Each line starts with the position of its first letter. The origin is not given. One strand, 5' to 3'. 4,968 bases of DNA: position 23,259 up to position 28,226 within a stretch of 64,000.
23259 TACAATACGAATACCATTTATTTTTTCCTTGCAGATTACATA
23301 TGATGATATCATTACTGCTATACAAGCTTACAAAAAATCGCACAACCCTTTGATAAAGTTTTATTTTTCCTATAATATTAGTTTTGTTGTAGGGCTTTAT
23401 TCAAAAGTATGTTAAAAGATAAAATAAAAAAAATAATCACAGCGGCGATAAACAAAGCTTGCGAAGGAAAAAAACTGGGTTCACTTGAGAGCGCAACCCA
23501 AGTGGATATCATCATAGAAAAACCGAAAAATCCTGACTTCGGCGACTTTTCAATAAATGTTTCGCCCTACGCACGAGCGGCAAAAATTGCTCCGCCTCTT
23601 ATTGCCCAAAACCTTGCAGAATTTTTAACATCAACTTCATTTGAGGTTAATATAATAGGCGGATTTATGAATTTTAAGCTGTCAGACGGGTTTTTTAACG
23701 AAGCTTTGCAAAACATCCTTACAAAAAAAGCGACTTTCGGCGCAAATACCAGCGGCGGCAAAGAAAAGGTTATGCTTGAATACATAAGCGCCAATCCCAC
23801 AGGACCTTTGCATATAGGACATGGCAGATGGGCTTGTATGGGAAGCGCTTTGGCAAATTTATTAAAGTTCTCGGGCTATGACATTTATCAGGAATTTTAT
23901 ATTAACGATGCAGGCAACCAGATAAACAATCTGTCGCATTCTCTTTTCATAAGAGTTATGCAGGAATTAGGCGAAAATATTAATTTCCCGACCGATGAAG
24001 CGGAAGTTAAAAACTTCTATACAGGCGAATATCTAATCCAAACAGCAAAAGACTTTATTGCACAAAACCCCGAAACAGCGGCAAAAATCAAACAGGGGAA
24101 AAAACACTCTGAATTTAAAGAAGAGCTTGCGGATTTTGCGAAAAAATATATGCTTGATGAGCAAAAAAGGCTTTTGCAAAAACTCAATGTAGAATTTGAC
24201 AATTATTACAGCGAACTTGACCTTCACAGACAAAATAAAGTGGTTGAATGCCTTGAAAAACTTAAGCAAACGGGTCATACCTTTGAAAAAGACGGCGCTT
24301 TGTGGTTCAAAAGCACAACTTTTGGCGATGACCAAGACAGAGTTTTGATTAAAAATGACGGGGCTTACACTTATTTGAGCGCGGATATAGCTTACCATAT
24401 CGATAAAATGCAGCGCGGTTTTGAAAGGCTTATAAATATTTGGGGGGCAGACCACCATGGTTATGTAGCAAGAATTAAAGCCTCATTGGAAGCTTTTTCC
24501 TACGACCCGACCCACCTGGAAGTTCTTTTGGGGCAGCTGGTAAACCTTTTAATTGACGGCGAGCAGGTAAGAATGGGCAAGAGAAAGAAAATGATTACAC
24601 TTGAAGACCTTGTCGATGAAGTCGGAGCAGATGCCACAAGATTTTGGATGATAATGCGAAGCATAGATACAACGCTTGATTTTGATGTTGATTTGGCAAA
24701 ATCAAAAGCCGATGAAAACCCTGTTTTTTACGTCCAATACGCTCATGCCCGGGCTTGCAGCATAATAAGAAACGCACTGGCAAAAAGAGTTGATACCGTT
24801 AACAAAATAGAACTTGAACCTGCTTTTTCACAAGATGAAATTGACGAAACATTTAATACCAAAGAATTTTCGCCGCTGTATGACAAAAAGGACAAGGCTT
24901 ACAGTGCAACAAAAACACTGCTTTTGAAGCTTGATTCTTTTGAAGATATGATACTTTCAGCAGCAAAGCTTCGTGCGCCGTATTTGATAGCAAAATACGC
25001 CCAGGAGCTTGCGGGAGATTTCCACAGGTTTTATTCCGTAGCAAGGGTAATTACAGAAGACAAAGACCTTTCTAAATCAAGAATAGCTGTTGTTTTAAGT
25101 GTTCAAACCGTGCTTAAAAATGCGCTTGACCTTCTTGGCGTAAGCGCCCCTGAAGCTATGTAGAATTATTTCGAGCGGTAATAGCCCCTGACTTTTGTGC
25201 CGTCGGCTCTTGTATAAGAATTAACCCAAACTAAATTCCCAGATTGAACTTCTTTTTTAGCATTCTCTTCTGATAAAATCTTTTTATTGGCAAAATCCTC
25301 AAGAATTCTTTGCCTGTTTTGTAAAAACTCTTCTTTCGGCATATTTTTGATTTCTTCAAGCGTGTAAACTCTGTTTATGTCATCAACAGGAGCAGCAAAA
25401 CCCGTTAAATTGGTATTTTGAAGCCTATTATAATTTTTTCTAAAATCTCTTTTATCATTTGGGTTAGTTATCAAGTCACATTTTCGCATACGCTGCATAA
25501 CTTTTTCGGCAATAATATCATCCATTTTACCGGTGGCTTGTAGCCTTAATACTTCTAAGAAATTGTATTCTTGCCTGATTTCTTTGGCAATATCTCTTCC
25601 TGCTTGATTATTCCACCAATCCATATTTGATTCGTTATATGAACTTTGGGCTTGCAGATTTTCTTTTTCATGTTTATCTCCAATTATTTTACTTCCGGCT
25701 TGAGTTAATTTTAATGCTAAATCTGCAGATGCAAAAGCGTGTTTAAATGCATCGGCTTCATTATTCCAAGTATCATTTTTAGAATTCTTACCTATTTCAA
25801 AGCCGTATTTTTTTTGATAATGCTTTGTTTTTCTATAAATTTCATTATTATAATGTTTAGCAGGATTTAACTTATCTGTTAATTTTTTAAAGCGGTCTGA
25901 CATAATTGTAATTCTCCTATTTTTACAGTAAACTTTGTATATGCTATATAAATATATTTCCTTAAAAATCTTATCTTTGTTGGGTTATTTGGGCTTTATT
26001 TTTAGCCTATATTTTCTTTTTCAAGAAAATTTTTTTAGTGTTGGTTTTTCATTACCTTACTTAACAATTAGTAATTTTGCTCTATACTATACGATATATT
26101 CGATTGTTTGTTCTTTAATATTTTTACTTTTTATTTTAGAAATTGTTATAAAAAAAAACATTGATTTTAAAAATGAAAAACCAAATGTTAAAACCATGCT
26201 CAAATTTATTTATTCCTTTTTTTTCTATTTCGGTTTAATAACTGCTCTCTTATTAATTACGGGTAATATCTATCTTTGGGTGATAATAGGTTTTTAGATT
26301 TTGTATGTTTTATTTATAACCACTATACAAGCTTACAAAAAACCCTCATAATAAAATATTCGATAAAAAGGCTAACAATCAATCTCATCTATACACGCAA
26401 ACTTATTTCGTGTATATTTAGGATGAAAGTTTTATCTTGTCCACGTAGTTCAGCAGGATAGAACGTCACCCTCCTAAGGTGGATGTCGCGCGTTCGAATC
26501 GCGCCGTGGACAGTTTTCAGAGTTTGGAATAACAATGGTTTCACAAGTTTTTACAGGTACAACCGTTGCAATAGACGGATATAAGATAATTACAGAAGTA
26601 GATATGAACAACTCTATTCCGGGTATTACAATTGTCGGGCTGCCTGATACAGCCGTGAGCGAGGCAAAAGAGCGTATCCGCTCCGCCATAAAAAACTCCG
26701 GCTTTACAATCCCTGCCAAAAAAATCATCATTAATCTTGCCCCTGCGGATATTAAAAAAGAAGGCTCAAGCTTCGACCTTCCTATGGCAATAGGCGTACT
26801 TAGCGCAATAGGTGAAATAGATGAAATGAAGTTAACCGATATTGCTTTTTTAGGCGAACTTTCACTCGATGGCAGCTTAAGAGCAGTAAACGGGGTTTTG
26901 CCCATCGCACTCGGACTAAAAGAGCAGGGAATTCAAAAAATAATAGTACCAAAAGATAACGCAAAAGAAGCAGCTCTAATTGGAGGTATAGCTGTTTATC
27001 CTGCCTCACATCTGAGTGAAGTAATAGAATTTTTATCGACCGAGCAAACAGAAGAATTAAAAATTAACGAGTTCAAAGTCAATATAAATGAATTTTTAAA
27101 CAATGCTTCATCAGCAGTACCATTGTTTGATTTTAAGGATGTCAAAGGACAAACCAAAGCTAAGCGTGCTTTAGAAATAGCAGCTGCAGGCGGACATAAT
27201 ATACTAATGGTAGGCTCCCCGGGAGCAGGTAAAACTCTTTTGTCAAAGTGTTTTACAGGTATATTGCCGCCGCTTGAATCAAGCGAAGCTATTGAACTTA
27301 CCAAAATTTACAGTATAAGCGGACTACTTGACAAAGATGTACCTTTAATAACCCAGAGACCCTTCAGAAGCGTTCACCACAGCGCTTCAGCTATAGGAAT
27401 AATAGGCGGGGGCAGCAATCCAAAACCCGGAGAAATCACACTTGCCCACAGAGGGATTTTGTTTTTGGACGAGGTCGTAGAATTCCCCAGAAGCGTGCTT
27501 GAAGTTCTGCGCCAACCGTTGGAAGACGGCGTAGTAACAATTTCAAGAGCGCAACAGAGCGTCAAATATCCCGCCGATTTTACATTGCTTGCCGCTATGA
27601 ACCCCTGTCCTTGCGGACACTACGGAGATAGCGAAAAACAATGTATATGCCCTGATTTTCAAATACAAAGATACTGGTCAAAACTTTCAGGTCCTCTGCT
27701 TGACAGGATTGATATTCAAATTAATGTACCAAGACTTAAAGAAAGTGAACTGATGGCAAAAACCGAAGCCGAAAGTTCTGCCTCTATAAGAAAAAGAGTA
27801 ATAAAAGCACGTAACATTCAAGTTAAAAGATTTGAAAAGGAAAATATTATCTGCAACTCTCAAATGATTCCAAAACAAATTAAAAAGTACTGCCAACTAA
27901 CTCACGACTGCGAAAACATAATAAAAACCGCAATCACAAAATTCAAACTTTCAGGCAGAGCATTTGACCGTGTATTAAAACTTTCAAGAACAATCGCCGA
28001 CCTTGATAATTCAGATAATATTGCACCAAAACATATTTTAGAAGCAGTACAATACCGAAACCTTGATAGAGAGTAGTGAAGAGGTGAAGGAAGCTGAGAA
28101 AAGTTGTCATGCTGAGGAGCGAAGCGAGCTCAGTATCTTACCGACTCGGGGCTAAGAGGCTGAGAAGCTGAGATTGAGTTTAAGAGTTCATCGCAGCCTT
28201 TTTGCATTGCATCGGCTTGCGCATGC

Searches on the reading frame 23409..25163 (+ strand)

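Call 34: search_protein_families(library=pfam, proteins=[window:23409-25163:+], max_evalue=0.001)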
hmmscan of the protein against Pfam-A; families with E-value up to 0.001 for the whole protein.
window:23409-25163:+ (584 aa): 5 families
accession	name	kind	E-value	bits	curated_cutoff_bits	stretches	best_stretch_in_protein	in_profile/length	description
PF05746.21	DALR_1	-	2.7e-27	95.6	22.3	1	442-584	1-117/117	DALR anticodon binding domain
PF00750.26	tRNA-synt_1d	-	4.2e-24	85.6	23.3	1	100-410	2-303/349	tRNA synthetases class I (R), catalytic domain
PF03485.21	Arg_tRNA_synt_N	-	3.2e-13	50.5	21.5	1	5-91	2-85/85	Arginyl tRNA synthetase N terminal domain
PF09334.17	tRNA-synt_1g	-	1.6e-05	24.3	20.1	0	243-302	66-124/391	tRNA synthetases class I (M)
PF00133.28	tRNA-synt_1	-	0.00032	20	22.7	0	379-419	366-407/414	tRNA synthetases class I (I, L, M and V)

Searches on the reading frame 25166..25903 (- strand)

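Call 34: search_protein_families(library=pfam, proteins=[window:25166-25903:-], max_evalue=0.001)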
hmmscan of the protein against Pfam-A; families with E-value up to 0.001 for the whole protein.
window:25166-25903:- (245 aa): 1 family
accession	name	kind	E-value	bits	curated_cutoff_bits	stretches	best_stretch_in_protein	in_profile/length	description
PF22322.1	DUF6973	-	4.3e-10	39.7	27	1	41-112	30-106/124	Domain of unknown function (DUF6973)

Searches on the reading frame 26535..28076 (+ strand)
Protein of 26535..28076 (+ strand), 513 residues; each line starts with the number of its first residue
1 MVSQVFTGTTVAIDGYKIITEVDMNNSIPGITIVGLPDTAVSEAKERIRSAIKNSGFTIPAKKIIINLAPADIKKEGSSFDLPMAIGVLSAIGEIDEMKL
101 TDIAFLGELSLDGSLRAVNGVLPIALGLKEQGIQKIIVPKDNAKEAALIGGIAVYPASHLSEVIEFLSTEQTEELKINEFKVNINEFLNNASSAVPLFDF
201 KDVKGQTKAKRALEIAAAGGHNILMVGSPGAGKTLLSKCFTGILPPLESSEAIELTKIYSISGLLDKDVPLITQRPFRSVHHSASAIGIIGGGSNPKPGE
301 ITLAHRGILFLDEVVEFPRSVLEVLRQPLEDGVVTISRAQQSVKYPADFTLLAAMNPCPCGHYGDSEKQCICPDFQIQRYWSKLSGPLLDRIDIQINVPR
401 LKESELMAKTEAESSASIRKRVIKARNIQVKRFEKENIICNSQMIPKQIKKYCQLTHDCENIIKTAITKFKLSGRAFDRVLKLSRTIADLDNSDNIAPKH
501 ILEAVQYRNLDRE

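Call 34: search_protein_families(library=pfam, proteins=[window:26535-28076:+], max_evalue=0.001)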
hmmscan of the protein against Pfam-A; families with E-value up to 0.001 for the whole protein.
window:26535-28076:+ (513 aa): 8 families
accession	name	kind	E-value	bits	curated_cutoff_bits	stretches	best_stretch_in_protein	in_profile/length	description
PF01078.27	Mg_chelatase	-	1e-94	316.2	20.3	1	199-405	1-206/207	Magnesium chelatase, subunit ChlI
PF13541.12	ChlI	-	1.4e-47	161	27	1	21-142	2-121/121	Subunit ChlI of Mg-chelatase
PF13335.12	Mg_chelatase_C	-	3.3e-32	111.4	26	1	413-508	2-94/94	Magnesium chelatase, subunit ChlI C-terminal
PF05362.19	Lon_C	-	5.4e-09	36.3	21.1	1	60-165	92-200/205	Lon protease (S16) C-terminal proteolytic domain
PF07728.20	AAA_5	-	1.2e-08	35.5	22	1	222-359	1-125/139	AAA domain (dynein-related subfamily)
PF00493.29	MCM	-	2.6e-08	33.7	23.3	1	298-368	114-183/224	MCM P-loop domain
PF00158.32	Sigma54_activat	-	1.8e-06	28.2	20.2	1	292-356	80-142/168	Sigma-54 interaction domain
PF05496.18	RuvB_N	-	0.00032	20.9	27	0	302-336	81-115/159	Holliday junction DNA helicase RuvB P-loop domain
